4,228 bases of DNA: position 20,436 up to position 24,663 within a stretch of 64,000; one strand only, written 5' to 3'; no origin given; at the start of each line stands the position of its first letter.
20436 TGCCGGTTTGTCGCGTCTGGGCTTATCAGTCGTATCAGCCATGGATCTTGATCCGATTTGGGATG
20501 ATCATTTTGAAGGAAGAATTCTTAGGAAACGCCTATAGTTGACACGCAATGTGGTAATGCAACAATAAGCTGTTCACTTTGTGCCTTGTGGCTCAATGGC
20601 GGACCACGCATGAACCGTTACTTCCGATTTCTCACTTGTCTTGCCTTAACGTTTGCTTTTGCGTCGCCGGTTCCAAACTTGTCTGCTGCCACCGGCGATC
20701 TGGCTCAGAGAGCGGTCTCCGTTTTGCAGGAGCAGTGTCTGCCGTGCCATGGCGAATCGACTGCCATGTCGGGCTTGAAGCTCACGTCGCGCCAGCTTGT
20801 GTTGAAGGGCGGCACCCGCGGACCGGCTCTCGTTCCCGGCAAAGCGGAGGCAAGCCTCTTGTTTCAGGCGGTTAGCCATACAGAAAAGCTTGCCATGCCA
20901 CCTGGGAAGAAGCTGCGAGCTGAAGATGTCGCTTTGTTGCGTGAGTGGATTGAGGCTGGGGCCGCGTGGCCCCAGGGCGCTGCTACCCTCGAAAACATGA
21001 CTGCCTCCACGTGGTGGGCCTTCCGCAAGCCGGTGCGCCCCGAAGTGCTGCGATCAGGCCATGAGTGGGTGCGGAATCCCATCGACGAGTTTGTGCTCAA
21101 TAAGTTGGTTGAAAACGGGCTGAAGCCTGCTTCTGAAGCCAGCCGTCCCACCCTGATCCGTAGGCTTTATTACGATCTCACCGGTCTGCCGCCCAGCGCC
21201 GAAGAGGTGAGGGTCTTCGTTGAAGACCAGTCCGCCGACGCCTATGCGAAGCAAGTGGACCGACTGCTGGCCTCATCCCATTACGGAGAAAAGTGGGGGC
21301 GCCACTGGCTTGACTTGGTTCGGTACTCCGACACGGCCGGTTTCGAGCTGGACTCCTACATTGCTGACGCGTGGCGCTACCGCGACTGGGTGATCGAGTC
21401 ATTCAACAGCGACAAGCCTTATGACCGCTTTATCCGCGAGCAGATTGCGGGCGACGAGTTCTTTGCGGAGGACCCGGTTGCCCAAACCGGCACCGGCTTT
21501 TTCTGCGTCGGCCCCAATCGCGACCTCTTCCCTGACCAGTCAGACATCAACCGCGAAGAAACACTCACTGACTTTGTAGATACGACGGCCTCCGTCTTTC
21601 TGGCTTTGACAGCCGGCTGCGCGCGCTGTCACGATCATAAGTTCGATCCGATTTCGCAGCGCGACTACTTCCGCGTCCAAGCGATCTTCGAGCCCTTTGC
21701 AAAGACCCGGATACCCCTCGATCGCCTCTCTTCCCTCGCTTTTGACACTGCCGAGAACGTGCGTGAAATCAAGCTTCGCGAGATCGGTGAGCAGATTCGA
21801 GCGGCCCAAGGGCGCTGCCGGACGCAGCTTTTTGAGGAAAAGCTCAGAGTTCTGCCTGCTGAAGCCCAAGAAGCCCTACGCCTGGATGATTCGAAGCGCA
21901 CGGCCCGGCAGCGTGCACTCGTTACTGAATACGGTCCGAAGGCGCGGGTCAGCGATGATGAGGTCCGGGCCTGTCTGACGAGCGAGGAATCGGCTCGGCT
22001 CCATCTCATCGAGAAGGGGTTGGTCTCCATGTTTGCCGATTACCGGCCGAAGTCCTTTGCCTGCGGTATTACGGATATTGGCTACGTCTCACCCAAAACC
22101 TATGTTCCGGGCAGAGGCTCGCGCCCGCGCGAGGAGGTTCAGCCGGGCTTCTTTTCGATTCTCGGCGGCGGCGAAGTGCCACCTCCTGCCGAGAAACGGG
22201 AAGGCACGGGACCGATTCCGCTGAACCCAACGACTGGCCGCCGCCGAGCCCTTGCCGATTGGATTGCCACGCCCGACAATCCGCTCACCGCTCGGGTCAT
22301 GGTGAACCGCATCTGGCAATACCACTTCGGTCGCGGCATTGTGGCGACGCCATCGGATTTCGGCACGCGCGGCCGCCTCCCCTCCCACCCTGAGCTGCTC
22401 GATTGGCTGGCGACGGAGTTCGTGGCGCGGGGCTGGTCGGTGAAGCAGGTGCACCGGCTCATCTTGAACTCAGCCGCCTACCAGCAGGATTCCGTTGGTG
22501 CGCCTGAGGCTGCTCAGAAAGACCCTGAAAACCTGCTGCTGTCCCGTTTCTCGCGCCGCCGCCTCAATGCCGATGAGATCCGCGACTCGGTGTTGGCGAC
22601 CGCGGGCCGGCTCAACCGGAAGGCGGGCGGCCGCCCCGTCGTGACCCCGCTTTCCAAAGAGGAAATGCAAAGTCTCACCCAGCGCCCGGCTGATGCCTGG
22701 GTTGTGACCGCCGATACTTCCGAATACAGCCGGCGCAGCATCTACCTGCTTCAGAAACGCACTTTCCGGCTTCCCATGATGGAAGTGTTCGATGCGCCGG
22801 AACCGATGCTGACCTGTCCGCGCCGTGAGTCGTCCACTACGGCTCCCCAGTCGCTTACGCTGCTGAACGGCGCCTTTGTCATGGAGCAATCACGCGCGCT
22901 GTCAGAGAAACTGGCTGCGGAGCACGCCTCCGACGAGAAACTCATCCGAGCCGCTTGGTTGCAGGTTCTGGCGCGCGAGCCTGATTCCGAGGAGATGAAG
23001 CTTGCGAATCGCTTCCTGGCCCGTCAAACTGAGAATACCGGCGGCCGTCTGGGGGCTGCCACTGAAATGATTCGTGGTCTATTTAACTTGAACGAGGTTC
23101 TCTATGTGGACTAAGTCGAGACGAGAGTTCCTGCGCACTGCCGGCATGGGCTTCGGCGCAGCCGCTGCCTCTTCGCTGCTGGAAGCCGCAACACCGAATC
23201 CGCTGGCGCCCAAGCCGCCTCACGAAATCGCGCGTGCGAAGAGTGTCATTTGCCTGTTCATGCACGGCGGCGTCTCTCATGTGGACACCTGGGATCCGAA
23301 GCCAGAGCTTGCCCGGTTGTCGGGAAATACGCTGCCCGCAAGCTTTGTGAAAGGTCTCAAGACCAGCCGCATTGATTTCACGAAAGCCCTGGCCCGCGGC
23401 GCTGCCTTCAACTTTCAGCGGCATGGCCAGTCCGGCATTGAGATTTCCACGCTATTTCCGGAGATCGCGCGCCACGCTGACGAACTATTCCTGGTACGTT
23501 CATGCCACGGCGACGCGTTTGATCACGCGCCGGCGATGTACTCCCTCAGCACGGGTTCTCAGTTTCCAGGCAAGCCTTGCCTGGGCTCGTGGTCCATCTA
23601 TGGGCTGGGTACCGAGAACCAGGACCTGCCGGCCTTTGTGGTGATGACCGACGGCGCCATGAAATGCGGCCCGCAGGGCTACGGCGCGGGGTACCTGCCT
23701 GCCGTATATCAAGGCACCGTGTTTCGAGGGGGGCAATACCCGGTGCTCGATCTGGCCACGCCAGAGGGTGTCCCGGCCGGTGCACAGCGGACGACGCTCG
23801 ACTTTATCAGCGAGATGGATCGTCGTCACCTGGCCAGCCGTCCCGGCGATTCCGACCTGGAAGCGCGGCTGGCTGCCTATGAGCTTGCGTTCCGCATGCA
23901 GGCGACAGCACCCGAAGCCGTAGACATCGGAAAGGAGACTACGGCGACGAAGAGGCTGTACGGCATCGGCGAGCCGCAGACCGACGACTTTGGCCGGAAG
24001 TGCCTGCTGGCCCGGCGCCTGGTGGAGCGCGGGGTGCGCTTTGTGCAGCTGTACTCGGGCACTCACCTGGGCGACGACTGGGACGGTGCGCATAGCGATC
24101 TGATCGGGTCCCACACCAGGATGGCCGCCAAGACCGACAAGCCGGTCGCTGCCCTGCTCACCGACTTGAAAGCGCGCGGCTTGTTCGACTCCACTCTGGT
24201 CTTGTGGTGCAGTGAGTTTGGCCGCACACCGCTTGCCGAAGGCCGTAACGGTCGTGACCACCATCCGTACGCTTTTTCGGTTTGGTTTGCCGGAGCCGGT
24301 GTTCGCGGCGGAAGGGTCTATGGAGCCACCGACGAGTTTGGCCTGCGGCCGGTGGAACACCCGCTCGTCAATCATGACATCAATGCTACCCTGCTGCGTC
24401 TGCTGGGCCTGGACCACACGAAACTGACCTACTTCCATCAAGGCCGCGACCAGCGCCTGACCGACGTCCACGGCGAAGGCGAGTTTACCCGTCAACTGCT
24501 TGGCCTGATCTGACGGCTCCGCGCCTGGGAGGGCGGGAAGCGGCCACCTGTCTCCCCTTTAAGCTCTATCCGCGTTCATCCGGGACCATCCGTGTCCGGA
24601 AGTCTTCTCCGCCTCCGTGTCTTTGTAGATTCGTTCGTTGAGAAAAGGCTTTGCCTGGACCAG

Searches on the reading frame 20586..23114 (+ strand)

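Call 9: search_protein_families(library=pfam, proteins=[window:20586-23114:+], max_evalue=0.001)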
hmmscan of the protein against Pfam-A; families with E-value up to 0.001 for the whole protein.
window:20586-23114:+ (842 aa): 4 families
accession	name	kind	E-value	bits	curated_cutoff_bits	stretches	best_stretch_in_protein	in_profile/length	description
PF07587.16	PSD1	-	1e-92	310.4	28.5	1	552-811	1-244/244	Protein of unknown function (DUF1553)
PF07583.16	PSCyt2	-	7.2e-82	274.8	29.8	1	165-370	1-206/209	Protein of unknown function (DUF1549)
PF07635.16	PSCyt1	-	2.2e-13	51.1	22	1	51-106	1-57/59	Planctomycete cytochrome C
PF13442.11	Cytochrome_CBB3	-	1.9e-05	25.3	27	0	41-122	4-68/68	Cytochrome C oxidase, cbb3-type, subunit III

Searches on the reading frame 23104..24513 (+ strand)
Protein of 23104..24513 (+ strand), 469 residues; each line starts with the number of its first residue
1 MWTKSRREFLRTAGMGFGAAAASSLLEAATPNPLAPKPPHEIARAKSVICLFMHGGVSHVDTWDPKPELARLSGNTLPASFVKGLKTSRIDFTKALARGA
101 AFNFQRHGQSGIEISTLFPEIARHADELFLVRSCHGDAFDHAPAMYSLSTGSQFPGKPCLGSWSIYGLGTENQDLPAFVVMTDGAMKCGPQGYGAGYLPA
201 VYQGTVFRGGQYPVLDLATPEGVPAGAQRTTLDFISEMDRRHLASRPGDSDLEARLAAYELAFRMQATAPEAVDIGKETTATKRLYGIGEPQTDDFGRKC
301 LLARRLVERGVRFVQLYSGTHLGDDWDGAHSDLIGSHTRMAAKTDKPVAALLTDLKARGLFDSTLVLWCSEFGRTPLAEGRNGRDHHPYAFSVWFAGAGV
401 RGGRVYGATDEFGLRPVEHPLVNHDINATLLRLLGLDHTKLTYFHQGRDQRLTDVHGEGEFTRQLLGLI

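Call 9: search_protein_families(library=pfam, proteins=[window:23104-24513:+], max_evalue=0.001)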
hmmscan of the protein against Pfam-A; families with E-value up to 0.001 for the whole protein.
window:23104-24513:+ (469 aa): 1 family
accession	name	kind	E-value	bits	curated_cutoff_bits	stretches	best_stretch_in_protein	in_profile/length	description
PF07394.17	DUF1501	-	2.2e-143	478.6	27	1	45-458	1-384/390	Protein of unknown function (DUF1501)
